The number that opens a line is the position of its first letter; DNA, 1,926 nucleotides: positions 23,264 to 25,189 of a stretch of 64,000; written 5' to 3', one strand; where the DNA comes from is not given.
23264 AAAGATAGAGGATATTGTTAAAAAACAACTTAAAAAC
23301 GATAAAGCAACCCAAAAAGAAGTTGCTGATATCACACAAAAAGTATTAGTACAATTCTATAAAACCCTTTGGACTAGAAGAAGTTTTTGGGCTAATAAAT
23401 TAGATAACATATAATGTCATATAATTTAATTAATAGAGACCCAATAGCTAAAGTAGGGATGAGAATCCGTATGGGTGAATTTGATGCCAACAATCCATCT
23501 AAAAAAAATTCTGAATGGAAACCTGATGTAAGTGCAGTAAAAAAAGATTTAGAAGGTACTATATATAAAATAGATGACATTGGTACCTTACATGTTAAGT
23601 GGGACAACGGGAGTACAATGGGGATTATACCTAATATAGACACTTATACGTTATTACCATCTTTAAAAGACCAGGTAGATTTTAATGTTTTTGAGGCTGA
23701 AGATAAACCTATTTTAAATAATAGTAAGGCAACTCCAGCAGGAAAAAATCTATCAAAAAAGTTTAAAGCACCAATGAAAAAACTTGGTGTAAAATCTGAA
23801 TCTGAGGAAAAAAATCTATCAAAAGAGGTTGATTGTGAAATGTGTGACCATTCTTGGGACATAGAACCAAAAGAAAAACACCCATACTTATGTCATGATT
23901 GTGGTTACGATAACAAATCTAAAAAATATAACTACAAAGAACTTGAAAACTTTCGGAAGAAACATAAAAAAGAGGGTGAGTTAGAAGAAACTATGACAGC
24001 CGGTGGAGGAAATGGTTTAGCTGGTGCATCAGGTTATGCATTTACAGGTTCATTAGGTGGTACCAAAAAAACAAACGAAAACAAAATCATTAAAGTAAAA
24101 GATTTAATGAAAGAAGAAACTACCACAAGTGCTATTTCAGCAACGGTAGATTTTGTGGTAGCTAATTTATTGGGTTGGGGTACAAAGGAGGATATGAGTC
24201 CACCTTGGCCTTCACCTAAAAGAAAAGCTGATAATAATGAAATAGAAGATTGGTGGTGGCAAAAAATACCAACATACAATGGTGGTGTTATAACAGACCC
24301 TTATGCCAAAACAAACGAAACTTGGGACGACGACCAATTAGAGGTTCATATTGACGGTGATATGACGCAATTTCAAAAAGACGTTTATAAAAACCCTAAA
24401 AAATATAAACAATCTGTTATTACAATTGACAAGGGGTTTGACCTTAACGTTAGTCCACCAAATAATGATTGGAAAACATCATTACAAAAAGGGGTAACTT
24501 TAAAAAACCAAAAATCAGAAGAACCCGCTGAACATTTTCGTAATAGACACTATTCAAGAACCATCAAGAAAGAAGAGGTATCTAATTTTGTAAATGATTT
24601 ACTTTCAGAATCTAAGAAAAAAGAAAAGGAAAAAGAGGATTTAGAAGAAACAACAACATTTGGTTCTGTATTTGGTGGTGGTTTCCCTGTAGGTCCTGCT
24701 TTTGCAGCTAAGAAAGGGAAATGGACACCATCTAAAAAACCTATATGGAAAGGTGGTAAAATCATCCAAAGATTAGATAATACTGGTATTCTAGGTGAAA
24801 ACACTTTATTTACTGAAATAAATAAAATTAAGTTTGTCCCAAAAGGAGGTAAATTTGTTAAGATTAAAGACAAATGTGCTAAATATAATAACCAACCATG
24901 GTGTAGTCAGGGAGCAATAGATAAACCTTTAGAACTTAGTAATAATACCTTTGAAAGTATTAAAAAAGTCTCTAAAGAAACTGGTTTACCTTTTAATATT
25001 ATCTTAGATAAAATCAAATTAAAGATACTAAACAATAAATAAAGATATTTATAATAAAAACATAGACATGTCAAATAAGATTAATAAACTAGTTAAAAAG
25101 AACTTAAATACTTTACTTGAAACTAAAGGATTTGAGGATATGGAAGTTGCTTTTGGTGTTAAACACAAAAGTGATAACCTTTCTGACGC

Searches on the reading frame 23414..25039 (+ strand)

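Call 85: search_protein_families(library=phrogs, proteins=[window:23414-25039:+], max_evalue=0.00001)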
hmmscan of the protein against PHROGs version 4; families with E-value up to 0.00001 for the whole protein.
window:23414-25039:+ (542 aa): 2 families
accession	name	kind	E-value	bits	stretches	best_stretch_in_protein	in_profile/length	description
phrog_3782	-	unknown function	1.1e-09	38.7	1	38-78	29-69/74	-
phrog_2431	-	unknown function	3.3e-07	31.2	1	41-83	29-71/149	-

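Call 88: search_protein_families(library=pfam, proteins=[window:23414-25039:+], max_evalue=0.001)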
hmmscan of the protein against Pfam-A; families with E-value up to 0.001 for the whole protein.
window:23414-25039:+ (542 aa): 1 family
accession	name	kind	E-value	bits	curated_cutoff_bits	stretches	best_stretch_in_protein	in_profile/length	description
PF14192.12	DUF4314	-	3.7e-12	46.4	27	1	41-79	29-67/69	Domain of unknown function (DUF4314)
